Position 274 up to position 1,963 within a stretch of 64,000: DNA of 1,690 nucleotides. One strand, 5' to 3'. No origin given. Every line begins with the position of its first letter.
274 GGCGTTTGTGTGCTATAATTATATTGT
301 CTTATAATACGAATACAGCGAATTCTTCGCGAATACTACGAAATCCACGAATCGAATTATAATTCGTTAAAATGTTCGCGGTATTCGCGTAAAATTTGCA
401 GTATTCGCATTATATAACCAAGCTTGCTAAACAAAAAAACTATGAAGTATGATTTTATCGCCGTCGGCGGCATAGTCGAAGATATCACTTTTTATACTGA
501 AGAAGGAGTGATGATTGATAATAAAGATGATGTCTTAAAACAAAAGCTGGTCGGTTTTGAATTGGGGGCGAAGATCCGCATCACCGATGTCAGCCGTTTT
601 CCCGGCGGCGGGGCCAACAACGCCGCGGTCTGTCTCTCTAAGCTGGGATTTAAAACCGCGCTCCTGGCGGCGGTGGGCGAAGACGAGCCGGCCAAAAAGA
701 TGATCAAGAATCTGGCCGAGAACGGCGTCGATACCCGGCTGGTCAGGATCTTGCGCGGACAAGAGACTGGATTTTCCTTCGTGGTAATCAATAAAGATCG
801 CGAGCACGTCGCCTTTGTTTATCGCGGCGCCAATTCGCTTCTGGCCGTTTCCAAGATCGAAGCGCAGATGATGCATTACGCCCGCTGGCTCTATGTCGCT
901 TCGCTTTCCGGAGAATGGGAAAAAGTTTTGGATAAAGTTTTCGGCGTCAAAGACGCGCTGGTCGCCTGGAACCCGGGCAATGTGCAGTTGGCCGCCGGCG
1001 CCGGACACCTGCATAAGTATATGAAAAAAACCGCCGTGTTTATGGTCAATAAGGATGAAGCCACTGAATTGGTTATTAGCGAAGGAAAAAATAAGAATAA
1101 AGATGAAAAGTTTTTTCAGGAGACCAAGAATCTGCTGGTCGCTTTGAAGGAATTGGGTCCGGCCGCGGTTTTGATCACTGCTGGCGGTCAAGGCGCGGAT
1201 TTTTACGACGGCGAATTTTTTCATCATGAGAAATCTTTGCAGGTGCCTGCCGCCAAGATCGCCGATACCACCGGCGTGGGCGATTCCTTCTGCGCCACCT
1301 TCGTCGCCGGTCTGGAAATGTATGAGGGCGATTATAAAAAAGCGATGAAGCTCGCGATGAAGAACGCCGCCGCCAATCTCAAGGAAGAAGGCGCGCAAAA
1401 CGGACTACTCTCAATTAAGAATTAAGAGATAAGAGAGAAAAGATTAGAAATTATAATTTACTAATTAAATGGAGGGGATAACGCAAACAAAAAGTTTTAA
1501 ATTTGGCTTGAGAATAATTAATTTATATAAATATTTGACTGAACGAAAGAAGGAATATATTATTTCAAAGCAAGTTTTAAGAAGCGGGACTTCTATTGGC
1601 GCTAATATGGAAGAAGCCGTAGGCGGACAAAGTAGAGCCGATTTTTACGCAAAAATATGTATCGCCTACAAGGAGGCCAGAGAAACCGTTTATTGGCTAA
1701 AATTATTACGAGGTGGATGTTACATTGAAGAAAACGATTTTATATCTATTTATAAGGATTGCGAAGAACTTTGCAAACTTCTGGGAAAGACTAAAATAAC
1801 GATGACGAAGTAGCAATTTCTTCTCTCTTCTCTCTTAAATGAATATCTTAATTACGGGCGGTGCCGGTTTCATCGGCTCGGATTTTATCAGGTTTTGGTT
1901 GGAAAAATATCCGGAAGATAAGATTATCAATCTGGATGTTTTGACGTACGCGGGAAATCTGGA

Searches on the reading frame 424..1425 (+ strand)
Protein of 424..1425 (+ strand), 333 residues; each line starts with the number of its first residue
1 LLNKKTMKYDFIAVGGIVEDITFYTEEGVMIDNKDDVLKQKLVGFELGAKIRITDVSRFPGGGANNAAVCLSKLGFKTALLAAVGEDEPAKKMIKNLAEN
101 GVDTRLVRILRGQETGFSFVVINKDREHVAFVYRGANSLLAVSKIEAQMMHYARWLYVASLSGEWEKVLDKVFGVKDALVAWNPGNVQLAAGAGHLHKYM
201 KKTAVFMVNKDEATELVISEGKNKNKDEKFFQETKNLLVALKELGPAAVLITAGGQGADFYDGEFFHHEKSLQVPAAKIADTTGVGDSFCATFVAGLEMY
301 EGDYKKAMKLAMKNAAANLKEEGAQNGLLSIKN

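Call 109: search_protein_families(library=pfam, proteins=[window:424-1425:+], max_evalue=0.001)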
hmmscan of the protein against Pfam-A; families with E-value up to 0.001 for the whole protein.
window:424-1425:+ (333 aa): 1 family
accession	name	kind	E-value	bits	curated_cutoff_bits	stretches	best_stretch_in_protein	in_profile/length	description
PF00294.29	PfkB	-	2.4e-40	139.2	25.8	1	44-327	16-298/302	pfkB family carbohydrate kinase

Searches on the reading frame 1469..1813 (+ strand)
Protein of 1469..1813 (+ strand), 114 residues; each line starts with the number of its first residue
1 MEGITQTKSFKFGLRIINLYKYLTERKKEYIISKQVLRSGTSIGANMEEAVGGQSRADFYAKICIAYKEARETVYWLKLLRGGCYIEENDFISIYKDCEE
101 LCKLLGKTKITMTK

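Call 109: search_protein_families(library=pfam, proteins=[window:1469-1813:+], max_evalue=0.001)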
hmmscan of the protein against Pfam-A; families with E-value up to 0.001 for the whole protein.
window:1469-1813:+ (114 aa): 1 family
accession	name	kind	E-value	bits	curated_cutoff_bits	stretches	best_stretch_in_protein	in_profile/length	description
PF05635.17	23S_rRNA_IVP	-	3.1e-25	88.9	33.8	1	7-106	7-105/106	23S rRNA-intervening sequence protein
